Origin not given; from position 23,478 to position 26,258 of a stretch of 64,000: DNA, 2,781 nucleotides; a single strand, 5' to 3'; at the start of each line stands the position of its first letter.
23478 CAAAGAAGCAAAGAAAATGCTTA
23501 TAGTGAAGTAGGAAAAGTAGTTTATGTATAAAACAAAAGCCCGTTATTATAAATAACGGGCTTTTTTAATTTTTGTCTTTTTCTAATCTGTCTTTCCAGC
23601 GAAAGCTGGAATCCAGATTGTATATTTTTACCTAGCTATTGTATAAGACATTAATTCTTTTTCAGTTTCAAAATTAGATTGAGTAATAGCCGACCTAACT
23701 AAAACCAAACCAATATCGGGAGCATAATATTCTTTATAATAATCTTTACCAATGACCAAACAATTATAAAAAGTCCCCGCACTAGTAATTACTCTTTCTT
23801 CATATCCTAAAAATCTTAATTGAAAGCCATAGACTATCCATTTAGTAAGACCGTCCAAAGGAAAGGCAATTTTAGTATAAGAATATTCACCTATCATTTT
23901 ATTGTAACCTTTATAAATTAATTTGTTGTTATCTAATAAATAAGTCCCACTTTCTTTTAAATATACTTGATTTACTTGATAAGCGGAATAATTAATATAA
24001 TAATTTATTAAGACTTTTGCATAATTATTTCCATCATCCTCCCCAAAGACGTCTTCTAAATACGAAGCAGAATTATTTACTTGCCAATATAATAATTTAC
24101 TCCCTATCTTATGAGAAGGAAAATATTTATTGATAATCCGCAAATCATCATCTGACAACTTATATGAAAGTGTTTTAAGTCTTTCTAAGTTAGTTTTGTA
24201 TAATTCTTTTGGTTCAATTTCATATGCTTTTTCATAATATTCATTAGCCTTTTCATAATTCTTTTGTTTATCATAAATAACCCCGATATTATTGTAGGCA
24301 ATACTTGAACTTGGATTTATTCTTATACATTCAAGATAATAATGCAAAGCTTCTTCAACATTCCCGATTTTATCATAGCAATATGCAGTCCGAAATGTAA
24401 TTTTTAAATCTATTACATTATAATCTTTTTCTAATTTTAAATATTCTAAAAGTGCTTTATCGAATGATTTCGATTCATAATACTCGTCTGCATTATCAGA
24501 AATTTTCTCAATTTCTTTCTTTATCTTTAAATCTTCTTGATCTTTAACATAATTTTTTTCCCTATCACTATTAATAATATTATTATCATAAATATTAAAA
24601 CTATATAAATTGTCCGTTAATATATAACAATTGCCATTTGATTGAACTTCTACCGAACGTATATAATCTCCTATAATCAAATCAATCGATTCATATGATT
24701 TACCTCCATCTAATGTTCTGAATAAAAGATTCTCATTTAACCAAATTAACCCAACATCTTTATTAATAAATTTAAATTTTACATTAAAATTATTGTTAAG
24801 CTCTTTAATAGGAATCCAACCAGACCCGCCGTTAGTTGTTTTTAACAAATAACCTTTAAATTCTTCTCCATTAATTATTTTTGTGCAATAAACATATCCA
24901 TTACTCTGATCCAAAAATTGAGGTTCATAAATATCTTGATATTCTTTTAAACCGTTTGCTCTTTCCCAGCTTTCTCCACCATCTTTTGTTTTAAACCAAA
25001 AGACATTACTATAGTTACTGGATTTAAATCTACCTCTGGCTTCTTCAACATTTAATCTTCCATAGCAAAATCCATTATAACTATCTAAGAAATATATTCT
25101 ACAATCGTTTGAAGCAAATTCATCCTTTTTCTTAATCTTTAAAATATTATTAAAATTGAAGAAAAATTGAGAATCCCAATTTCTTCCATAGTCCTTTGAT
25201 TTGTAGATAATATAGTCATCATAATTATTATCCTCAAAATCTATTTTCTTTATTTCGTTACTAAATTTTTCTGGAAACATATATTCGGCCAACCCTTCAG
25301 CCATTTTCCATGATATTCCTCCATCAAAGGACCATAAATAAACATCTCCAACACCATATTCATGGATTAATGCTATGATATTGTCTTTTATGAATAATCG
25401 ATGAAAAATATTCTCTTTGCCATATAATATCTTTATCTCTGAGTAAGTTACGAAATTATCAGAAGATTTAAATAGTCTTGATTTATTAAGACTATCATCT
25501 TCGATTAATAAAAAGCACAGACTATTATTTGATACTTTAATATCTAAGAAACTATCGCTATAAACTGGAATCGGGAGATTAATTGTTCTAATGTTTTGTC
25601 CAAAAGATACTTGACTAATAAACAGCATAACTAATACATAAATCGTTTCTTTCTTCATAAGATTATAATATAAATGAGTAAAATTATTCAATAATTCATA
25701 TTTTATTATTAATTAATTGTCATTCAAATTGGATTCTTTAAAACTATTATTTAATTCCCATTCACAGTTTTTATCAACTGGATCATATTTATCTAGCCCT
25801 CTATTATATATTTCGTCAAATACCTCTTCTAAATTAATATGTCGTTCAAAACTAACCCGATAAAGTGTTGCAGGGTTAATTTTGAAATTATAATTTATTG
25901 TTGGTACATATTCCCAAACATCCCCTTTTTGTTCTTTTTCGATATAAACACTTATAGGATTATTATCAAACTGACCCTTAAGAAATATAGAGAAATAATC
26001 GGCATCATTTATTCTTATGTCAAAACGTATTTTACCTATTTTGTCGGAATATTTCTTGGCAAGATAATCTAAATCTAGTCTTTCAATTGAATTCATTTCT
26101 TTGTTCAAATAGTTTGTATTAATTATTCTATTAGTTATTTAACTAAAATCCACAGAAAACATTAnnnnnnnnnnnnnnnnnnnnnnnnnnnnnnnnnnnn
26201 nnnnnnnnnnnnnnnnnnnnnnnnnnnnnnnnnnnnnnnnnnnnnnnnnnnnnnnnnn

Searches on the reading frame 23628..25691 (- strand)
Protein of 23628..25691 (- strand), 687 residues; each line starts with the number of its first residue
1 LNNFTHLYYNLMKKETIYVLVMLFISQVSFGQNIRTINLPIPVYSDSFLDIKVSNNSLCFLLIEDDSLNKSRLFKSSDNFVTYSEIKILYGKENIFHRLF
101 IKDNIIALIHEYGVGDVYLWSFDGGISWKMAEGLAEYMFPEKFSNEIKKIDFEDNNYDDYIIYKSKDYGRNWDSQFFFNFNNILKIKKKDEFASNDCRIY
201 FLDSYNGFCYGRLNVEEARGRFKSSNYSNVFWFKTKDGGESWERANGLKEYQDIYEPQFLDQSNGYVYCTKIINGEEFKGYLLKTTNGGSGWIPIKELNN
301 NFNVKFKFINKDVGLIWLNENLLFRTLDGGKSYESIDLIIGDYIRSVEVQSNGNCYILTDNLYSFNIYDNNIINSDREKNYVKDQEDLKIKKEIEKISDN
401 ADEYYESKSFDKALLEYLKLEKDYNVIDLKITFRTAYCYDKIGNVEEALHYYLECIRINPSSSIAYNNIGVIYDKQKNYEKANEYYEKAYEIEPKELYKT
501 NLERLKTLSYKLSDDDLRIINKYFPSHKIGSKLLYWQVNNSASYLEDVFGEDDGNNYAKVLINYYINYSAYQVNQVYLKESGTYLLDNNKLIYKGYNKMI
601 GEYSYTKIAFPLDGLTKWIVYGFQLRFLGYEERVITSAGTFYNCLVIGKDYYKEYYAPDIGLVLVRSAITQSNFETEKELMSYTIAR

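Call 3: search_protein_families(library=pfam, proteins=[window:23628-25691:-], max_evalue=0.1)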
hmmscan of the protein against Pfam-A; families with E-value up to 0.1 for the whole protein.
window:23628-25691:- (687 aa): 18 families
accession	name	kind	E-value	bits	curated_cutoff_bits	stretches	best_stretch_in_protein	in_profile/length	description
PF07719.23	TPR_2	-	4.3e-14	51.8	27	2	465-495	3-33/34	Tetratricopeptide repeat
PF00515.34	TPR_1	-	5.5e-13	48.6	27.8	2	464-495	2-33/34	Tetratricopeptide repeat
PF13181.12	TPR_8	-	2.7e-12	46.2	25.7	2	465-495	3-33/34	Tetratricopeptide repeat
PF13424.12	TPR_12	-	2.5e-08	34.4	30.1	1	460-492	42-74/77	Tetratricopeptide repeat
PF13431.12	TPR_17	-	3.1e-07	30.6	24.4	1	451-482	1-32/34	Tetratricopeptide repeat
PF25063.1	ARM_TT21_C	-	5.2e-07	30.2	35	1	438-515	104-173/209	Tetratricopeptide repeat protein 21 C-terminal ARM domain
PF13174.12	TPR_6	-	7.4e-07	29.8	26.3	0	433-462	4-33/33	Tetratricopeptide repeat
PF13374.12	TPR_10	-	2.4e-06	27.8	27.5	1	465-492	4-31/42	Tetratricopeptide repeat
PF13432.12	TPR_16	-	3.8e-06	27.7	32.7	1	441-494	9-62/65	Tetratricopeptide repeat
PF13176.12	TPR_7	-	3.3e-05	24.1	27.9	1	465-494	1-30/36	Tetratricopeptide repeat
PF14870.12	PSII_BNR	-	3.4e-05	23.7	27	1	259-338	25-99/303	Photosynthesis system II assembly factor YCF48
PF04212.24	MIT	-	0.00017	22.1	30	0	434-457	9-32/66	MIT (microtubule interacting and transport) domain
PF10373.15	EST1_DNA_bind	-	0.0002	21.4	22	1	448-486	1-39/282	Est1 DNA/RNA binding domain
PF13414.12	TPR_11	-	0.00066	19.8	26.8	1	443-476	8-41/42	TPR repeat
PF13428.12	TPR_14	-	0.00077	20.4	23.5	0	435-467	7-39/44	Tetratricopeptide repeat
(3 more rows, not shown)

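Call 4: search_protein_families(library=padloc, proteins=[window:23628-25691:-], max_evalue=0.1)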
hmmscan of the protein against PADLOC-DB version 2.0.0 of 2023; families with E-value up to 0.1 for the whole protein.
window:23628-25691:- (687 aa): 0 families

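Call 5: search_protein_families(library=ncbifam, proteins=[window:23628-25691:-], max_evalue=0.1)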
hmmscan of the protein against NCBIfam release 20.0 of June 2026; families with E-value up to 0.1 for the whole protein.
window:23628-25691:- (687 aa): 14 families
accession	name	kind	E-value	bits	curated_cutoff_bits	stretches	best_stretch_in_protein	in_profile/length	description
NF040959.1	MamA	equivalog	1.8e-08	34.1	200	1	404-493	115-203/204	magnetosome protein MamA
TIGR02521.1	type_IV_pilW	equivalog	4.1e-07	29.8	154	1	401-505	38-141/234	type IV pilus biogenesis/stability protein PilW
NF053520.1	HK_Porph_FimS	equivalog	4.5e-07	28.5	600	1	416-493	109-194/618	sensor histidine kinase FimS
NF052230.1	T9SS_PorE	exception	1.3e-05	23.6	600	1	401-498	31-126/648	PorE family type IX secretion system protein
NF008391.2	PRK11189.1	equivalog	1.4e-05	24.8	250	1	431-504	67-139/297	lipoprotein NlpI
TIGR02552.1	LcrH_SycD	equivalog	2e-05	24.3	104.8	1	392-497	16-120/136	SycD/LcrH family type III secretion system chaperone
NF002725.1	PRK02603.1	equivalog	0.00012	22.1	143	1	415-488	59-131/173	photosystem I assembly protein Ycf3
TIGR02917.1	PEP_TPR_lipo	equivalog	0.00015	19.8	312.2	1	435-495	607-667/899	XrtA/PEP-CTERM system TPR-repeat protein PrsT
NF033762.1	social_mot_Tgl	equivalog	0.0005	19.5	225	1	407-492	113-199/252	social motility TPR repeat lipoprotein Tgl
NF047558.1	TPR_END_plus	domain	0.00082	19.3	32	0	435-461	5-31/56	TPR end-of-group domain-containing protein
NF010237.0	PRK13684.1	equivalog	0.0012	18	326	0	292-342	37-87/334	photosynthesis system II assembly factor Ycf48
NF047507.1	TPR_BatC_Lepto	exception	0.0039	16.7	175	1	401-508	31-142/214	TPR repeat-containing protein BatC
NF033920.0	C39_PA2778_fam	equivalog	0.033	13.6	150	1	410-494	172-255/255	PA2778 family cysteine peptidase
NF045509.1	CellDiv_HetF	equivalog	0.047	12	1200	1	436-504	682-750/836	cell division protein HetF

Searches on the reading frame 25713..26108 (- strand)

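Call 3: search_protein_families(library=pfam, proteins=[window:25713-26108:-], max_evalue=0.1)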
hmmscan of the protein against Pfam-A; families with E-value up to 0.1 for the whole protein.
window:25713-26108:- (131 aa): 0 families

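Call 4: search_protein_families(library=padloc, proteins=[window:25713-26108:-], max_evalue=0.1)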
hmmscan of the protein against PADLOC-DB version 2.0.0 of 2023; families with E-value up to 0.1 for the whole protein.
window:25713-26108:- (131 aa): 0 families

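Call 5: search_protein_families(library=ncbifam, proteins=[window:25713-26108:-], max_evalue=0.1)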
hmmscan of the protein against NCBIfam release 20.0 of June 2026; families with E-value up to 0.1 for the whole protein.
window:25713-26108:- (131 aa): 0 families

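Call 7: search_protein_families(library=phrogs, proteins=[window:25713-26108:-], max_evalue=0.1)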
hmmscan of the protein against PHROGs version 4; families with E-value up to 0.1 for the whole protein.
window:25713-26108:- (131 aa): 1 family
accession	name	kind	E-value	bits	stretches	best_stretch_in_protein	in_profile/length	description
phrog_699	-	unknown function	0.085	13.8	0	88-103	55-70/80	-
